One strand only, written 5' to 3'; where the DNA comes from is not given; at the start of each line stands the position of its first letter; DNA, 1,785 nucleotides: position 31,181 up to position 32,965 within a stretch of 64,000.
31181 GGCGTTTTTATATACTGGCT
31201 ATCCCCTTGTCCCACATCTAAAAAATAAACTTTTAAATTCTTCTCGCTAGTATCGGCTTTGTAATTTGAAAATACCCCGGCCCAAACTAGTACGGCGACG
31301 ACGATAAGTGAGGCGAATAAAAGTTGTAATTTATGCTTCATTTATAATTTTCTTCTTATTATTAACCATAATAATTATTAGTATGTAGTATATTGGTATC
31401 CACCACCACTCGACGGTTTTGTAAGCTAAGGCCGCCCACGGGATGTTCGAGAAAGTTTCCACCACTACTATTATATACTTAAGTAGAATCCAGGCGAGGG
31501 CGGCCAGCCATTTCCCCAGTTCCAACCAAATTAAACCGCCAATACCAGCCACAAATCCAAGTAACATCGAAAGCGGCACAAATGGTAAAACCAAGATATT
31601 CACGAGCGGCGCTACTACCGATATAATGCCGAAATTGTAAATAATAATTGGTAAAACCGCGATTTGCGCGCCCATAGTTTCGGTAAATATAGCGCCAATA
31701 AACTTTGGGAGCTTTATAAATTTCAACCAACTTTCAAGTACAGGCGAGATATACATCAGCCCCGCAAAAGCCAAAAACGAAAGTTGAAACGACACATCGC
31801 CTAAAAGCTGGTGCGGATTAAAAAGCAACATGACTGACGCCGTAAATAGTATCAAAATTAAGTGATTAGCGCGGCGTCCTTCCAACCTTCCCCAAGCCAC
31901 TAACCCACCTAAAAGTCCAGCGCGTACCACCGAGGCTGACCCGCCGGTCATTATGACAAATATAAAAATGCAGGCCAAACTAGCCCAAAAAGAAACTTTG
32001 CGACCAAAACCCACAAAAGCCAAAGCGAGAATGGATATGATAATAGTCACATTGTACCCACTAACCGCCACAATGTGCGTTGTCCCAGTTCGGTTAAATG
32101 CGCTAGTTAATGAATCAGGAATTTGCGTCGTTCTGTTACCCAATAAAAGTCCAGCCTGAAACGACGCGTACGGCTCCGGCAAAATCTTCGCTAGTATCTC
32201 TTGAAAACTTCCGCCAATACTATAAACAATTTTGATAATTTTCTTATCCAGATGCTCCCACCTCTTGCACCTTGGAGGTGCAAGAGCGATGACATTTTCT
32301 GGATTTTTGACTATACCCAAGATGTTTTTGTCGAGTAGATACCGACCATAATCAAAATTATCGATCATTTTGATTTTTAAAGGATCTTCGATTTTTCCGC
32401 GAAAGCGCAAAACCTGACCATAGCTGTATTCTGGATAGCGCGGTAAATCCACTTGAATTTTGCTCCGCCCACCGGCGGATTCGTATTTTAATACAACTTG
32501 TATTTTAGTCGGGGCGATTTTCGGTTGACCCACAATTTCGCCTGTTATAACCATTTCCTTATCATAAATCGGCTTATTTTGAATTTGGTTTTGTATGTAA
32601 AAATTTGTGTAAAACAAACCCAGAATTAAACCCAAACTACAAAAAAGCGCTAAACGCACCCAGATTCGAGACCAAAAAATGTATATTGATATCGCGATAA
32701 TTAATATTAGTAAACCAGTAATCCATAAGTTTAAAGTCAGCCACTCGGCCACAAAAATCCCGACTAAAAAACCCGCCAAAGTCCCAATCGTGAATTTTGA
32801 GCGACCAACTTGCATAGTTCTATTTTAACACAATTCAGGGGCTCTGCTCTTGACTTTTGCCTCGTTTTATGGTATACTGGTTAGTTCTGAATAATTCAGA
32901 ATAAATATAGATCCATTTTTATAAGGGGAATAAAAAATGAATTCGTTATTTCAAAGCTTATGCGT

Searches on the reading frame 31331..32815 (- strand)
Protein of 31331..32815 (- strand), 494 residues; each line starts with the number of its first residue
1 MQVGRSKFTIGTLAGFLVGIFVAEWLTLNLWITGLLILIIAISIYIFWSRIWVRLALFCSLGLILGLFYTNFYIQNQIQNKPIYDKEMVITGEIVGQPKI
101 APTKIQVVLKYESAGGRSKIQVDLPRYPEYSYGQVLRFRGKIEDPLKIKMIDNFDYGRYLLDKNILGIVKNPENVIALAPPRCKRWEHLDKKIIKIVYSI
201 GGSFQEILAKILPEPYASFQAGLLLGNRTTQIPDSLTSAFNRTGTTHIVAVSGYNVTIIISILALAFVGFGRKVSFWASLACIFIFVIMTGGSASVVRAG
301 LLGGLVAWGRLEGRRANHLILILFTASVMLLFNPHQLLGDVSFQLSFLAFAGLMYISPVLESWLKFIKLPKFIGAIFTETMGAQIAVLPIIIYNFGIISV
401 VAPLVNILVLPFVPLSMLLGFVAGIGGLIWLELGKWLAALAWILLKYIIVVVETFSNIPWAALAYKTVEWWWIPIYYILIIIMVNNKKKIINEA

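Call 87: search_protein_families(library=pfam, proteins=[window:31331-32815:-], max_evalue=0.00001)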
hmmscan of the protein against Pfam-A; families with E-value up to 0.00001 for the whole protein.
window:31331-32815:- (494 aa): 2 families
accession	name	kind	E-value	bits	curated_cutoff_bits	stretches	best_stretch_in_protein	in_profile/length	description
PF03772.21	Competence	-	2.2e-50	172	23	1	223-484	1-264/270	Competence protein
PF13567.11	DUF4131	-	5.1e-20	72.2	31.6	1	26-169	3-157/165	Domain of unknown function (DUF4131)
